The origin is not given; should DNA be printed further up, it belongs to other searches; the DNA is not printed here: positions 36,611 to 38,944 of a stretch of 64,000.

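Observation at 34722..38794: Two tandem ~680-aa GT-C-like membrane paralogs translationally coupled inside an acyl-CoA carboxylase / leucine-catabolism operon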

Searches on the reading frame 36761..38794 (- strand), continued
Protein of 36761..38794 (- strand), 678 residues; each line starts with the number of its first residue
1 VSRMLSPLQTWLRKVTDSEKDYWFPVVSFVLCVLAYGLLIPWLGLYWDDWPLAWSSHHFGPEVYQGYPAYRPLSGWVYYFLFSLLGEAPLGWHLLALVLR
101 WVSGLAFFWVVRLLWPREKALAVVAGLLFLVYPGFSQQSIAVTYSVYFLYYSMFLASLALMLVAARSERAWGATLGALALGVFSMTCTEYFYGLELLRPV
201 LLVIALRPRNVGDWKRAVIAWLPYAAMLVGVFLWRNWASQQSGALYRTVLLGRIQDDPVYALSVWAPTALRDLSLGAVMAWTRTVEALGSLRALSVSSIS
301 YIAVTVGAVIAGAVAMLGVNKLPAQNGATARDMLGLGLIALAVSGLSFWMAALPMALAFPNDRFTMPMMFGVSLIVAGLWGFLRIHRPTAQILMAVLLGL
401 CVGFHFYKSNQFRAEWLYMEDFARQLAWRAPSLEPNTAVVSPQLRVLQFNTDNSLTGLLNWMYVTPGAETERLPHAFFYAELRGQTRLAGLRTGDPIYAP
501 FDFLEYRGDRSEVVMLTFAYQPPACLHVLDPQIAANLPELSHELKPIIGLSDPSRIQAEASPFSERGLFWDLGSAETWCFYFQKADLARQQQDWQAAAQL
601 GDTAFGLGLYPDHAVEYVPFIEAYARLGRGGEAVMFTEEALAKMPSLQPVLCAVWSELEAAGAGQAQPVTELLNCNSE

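Call 46: search_protein_families(library=ncbifam, proteins=[L056:8924-9889:+, L080:380-1342:+, L004:12999-13691:+, L009:13828-14970:+], max_evalue=0.00001)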
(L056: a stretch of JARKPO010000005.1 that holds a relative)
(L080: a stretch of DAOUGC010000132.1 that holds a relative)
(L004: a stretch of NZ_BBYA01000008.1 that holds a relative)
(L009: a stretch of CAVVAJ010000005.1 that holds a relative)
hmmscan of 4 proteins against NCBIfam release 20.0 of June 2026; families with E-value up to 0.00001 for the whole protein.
L056:8924-9889:+ (321 aa): 13 families
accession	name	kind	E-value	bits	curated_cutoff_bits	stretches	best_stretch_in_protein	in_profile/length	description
NF047588.1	GlcsyltransPgfSStrep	equivalog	9.2e-74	248.4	500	1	9-311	3-304/308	glycosyltransferase PgfS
NF007986.1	PRK10714.1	equivalog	8.2e-46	156.5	529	1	8-311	7-310/316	undecaprenyl-phosphate 4-deoxy-4-formamido-L-arabinose transferase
TIGR03937.1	PgaC_IcaA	equivalog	8.5e-14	51.3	422.3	1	3-101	41-136/407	poly-beta-1,6-N-acetyl-D-glucosamine synthase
NF047683.1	TeichurnBiosyTuaG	equivalog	1.6e-11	44.3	400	1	4-110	3-106/252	teichuronic acid biosynthesis protein TuaG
NF041875.1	EPS_EpsD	equivalog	2.3e-10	40.4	370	1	9-130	1-119/325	exopolysaccharide biosynthesis glycosyltransferase EpsD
TIGR03965.1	mycofact_glyco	equivalog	1.3e-09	37.4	280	1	4-112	71-176/467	mycofactocin biosynthesis glycosyltransferase MftF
NF058614.1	PPMAGASynPpgS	equivalog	4.3e-09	36.1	370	1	10-129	3-116/226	polyprenyl-phospho-N-acetylgalactosaminyl synthase PpgS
NF007482.0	PRK10073.1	equivalog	6.2e-09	35.3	423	1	5-158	4-149/334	glycosyltransferase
TIGR04242.1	nodulat_NodC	equivalog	1.2e-08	34.4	550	1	3-109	44-150/395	chitooligosaccharide synthase NodC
NF041391.1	DPhHxTase_Halo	equivalog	2.1e-07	30.2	375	1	15-129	3-107/213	dolichyl-phosphate hexose transferase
TIGR04283.1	glyco_like_mftF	equivalog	2.2e-07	30.7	182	1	11-137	3-119/221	TIGR04283 family arsenosugar biosynthesis glycosyltransferase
TIGR04182.1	glyco_TIGR04182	equivalog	3.4e-07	29.9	325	1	9-138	2-121/293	S-layer glycoprotein N-glycosyltransferase AglJ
NF045692.1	OglycostaseCruG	equivalog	4.1e-06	26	600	1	7-122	41-160/386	2'-O-glycosyltransferase CruG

L080:380-1342:+ (320 aa): 15 families
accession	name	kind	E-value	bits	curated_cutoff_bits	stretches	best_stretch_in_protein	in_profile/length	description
NF047588.1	GlcsyltransPgfSStrep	equivalog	2.4e-77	260.2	500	1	5-306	3-303/308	glycosyltransferase PgfS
NF007986.1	PRK10714.1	equivalog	1.1e-44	152.8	529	1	6-306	9-309/316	undecaprenyl-phosphate 4-deoxy-4-formamido-L-arabinose transferase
TIGR03937.1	PgaC_IcaA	equivalog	2.2e-15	56.5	422.3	1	3-98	45-137/407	poly-beta-1,6-N-acetyl-D-glucosamine synthase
NF007482.0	PRK10073.1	equivalog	4.1e-11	42.5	423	1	2-113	5-112/334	glycosyltransferase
NF041875.1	EPS_EpsD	equivalog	4.9e-10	39.3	370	1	5-147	1-144/325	exopolysaccharide biosynthesis glycosyltransferase EpsD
TIGR04182.1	glyco_TIGR04182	equivalog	5.1e-10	39.2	325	1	7-147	4-133/293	S-layer glycoprotein N-glycosyltransferase AglJ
NF047683.1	TeichurnBiosyTuaG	equivalog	1e-08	35.1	400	1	2-109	5-109/252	teichuronic acid biosynthesis protein TuaG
NF041391.1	DPhHxTase_Halo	equivalog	1e-08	34.4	375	1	11-165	3-149/213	dolichyl-phosphate hexose transferase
TIGR03965.1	mycofact_glyco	equivalog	1.2e-08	34.2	280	1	3-110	74-178/467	mycofactocin biosynthesis glycosyltransferase MftF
TIGR04242.1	nodulat_NodC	equivalog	4.8e-08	32.4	550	1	2-110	47-155/395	chitooligosaccharide synthase NodC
NF058614.1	PPMAGASynPpgS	equivalog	4.9e-08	32.7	370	1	7-145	4-141/226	polyprenyl-phospho-N-acetylgalactosaminyl synthase PpgS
TIGR04283.1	glyco_like_mftF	equivalog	4.5e-07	29.7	182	1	6-113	2-99/221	TIGR04283 family arsenosugar biosynthesis glycosyltransferase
NF045692.1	OglycostaseCruG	equivalog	2.2e-06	26.9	600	1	5-118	43-160/386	2'-O-glycosyltransferase CruG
TIGR03111.1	glyc2_xrt_Gpos1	hypoth_equivalog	2.2e-06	26.7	363.95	1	3-118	49-163/439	TIGR03111 family XrtG-associated glycosyltransferase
NF050050.1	ProtGlycPglI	equivalog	5.5e-06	26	500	1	3-127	2-124/306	GalNAc(5)-diNAcBac-PP-undecaprenol beta-1,3-glucosyltransferase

L004:12999-13691:+ (230 aa): 0 families

L009:13828-14970:+ (380 aa): 15 families
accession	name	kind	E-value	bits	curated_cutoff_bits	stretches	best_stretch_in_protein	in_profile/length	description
NF008687.0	PRK11706.1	equivalog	1.5e-169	563.7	375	1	5-376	2-373/375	dTDP-4-amino-4,6-dideoxygalactose transaminase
TIGR02379.1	ECA_wecE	subfamily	4e-157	522.8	434.85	1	5-376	2-374/376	dTDP-4-amino-4,6-dideoxy-D-glucose transaminase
TIGR03588.1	PseC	equivalog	8.9e-64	215.8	423.5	1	5-374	2-377/380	UDP-4-amino-4,6-dideoxy-N-acetyl-beta-L-altrosamine transaminase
NF008658.2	PRK11658.1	equivalog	1.5e-58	198.3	631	1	4-375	4-375/379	UDP-4-amino-4-deoxy-L-arabinose aminotransferase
TIGR04181.1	NHT_00031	hypoth_equivalog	1.9e-54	184.9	420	1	7-356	3-357/359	LegC family aminotransferase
NF011936.0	PRK15407.1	equivalog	2.1e-39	135.5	423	1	48-316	79-373/440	lipopolysaccharide biosynthesis protein RfbH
TIGR04427.1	PLP_DesI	equivalog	1e-36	126.9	650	1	20-373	38-379/390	dTDP-4-dehydro-6-deoxyglucose aminotransferase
NF005817.0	PRK07683.1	equivalog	4.2e-09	35.6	575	1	51-146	91-191/387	aminotransferase A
NF041364.1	GntC_guanitoxin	equivalog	7.8e-09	34.9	415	1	53-162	64-180/356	guanitoxin biosynthesis PLP-dependent (S)-gamma-hydroxy-L-arginine cyclodehydratase GntC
NF005816.0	PRK07682.1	equivalog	2.3e-08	33.1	620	1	51-157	92-204/390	aminotransferase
NF006488.0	PRK08912.1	equivalog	4e-08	32.6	498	1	53-128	91-165/387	aminotransferase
NF004975.0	PRK06348.1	equivalog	2.4e-07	30.1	549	1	54-163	94-209/384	pyridoxal phosphate-dependent aminotransferase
NF004770.0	PRK06108.1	subfamily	1.5e-06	27.3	422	1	51-129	98-177/396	pyridoxal phosphate-dependent aminotransferase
NF006569.0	PRK09082.1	subfamily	1.6e-06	27.5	420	1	54-155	96-202/386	methionine aminotransferase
NF005305.0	PRK06836.1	equivalog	6e-06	25.8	376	0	58-127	105-175/396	pyridoxal phosphate-dependent aminotransferase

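Call 52: search_protein_representatives(alignment_id=A1)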
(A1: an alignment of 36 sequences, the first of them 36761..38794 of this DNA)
Query: 36 sequences, 674 profile positions. Proteins with E-value up to 0.001 (for the whole library): 4326; up to 1e-10: 2710; up to 1e-30: 1755. The best 150 are listed.
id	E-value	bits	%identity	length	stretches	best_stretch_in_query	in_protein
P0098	1.3e-260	882.8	-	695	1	2-672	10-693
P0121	5.1e-253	857.7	-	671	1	9-672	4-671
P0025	7.0e-253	857.2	-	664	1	5-653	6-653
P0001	3.0e-250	848.6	-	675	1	8-672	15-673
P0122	9.6e-249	843.6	-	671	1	8-672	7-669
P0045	2.1e-245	832.5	-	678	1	8-673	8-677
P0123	2.1e-243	825.9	-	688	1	3-672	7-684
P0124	4.1e-243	825.0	-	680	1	1-672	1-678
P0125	3.7e-241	818.5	-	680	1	5-672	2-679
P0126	7.7e-241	817.5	-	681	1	9-673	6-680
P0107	1.4e-239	813.3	-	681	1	5-673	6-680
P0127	2.9e-239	812.3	-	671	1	7-672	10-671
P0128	8.4e-238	807.4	-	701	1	5-672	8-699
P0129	7.2e-234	794.4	-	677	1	3-672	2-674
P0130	1.7e-233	793.2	-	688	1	4-673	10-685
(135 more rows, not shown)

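Call 57: search_protein_families(library=pfam, proteins=[L005:594-1310:+, L075:1075-3186:+, L072:3779-6301:-, L055:4496-5572:+, L024:1839-2927:+, L016:14627-15193:+, L024:9354-9914:+, L010:9593-9916:+, L013:8356-10011:+, L032:14239-15504:+], max_evalue=0.0001)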
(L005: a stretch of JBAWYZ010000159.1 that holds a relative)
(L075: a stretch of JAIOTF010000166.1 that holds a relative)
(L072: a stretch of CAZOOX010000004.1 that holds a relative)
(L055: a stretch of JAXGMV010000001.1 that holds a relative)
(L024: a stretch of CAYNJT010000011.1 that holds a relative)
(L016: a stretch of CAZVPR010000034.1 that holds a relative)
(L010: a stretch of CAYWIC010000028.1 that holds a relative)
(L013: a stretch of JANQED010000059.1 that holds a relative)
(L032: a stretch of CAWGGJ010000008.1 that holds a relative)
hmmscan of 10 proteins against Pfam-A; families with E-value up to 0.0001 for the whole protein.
L005:594-1310:+ (239 aa): 2 families
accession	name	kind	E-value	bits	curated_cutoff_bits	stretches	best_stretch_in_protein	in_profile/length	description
PF00485.24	PRK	-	1.4e-38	133.2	22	1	34-217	1-193/196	Phosphoribulokinase / Uridine kinase family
PF06414.18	Zeta_toxin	-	3.7e-05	23.7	22.3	1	27-76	11-61/199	Zeta toxin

L075:1075-3186:+ (704 aa): 5 families
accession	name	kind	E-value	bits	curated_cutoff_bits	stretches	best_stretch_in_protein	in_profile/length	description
PF13549.11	ATP-grasp_5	-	1.1e-77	260.8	27.6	1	479-701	2-221/221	ATP-grasp domain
PF13607.11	Succ_CoA_lig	-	6.2e-47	159.3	27.4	1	154-286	1-135/138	Succinyl-CoA ligase like flavodoxin domain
PF13380.12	CoA_binding_2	-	9.6e-27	94.2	22.8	1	14-136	1-113/116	CoA binding domain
PF19045.5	Ligase_CoA_2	-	7.1e-21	75.3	23.7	1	301-436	2-139/162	Ligase-CoA domain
PF02629.25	CoA_binding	-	1.8e-17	64.3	22.3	1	12-104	2-97/97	CoA binding domain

L072:3779-6301:- (841 aa): 3 families
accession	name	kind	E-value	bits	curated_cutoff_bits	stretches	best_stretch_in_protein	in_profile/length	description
PF01935.23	DUF87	-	1.7e-07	32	23.2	1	31-76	22-68/220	Helicase HerA, central domain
PF05872.18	HerA_C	-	8.4e-06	25.1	22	0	32-75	21-64/502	Helicase HerA-like C-terminal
PF10412.15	TrwB_AAD_bind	-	9.8e-05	21.8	20.5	0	32-74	15-57/387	Type IV secretion-system coupling protein DNA-binding domain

L055:4496-5572:+ (359 aa): 6 families
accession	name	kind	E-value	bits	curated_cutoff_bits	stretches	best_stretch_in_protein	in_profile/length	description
PF13240.11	Zn_Ribbon_1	-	2.6e-17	62.5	25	2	114-133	2-21/23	zinc-ribbon domain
PF12773.13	DZR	-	1.1e-15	58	27.3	2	68-132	1-45/45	Double zinc ribbon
PF24463.1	DUF7577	-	3.2e-11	43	28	1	112-135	3-26/27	Domain of unknown function (DUF7577)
PF00641.23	Zn_ribbon_RanBP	-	1.3e-09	37.6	27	0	113-133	6-26/30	Zn-finger in Ran binding protein and others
PF13248.11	Zn_ribbon_3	-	5e-07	29.4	27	0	67-89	4-26/26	zinc-ribbon domain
PF18912.6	DZR_2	-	1.9e-05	24.8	27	0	67-90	9-33/56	Double zinc ribbon domain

L024:1839-2927:+ (363 aa): 1 family
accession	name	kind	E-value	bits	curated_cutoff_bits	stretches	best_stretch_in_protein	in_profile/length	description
PF10432.14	bact-PGI_C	-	9e-26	91.1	24.5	1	211-358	2-149/151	Bacterial phospho-glucose isomerase C-terminal SIS domain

L016:14627-15193:+ (189 aa): 2 families
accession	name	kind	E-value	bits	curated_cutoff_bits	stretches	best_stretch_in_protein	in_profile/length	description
PF01863.23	YgjP-like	-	1.5e-18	68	26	1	68-172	105-201/207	YgjP-like, metallopeptidase domain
PF10263.15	SprT-like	-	2e-06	28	25.6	1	80-149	2-73/108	SprT-like family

L024:9354-9914:+ (187 aa): 1 family
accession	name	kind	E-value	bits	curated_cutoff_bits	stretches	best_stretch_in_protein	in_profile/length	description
PF09335.16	VTT_dom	-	1.7e-19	71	33.9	1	64-177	1-122/123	VTT domain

L010:9593-9916:+ (108 aa): 3 families
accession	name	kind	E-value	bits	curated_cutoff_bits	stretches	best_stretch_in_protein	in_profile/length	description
PF07883.17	Cupin_2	-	6.1e-15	55.1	27.2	1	32-99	2-70/70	Cupin domain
PF02311.25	AraC_binding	-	5.6e-09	36.3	21.1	1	37-87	12-62/135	AraC-like ligand binding domain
PF12973.13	Cupin_7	-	9.1e-05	22.7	27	0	31-95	36-96/105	ChrR Cupin-like domain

L013:8356-10011:+ (552 aa): 1 family
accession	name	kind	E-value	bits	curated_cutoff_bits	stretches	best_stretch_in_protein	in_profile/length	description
PF13231.12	PMT_2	-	3.9e-06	27.6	26.1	1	74-234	4-153/160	Dolichyl-phosphate-mannose-protein mannosyltransferase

L032:14239-15504:+ (422 aa): 1 family
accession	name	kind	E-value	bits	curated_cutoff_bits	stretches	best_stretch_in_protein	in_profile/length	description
PF02608.20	Bmp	-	2.4e-09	37.1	24.1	1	58-293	5-215/301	ABC transporter substrate-binding protein PnrA-like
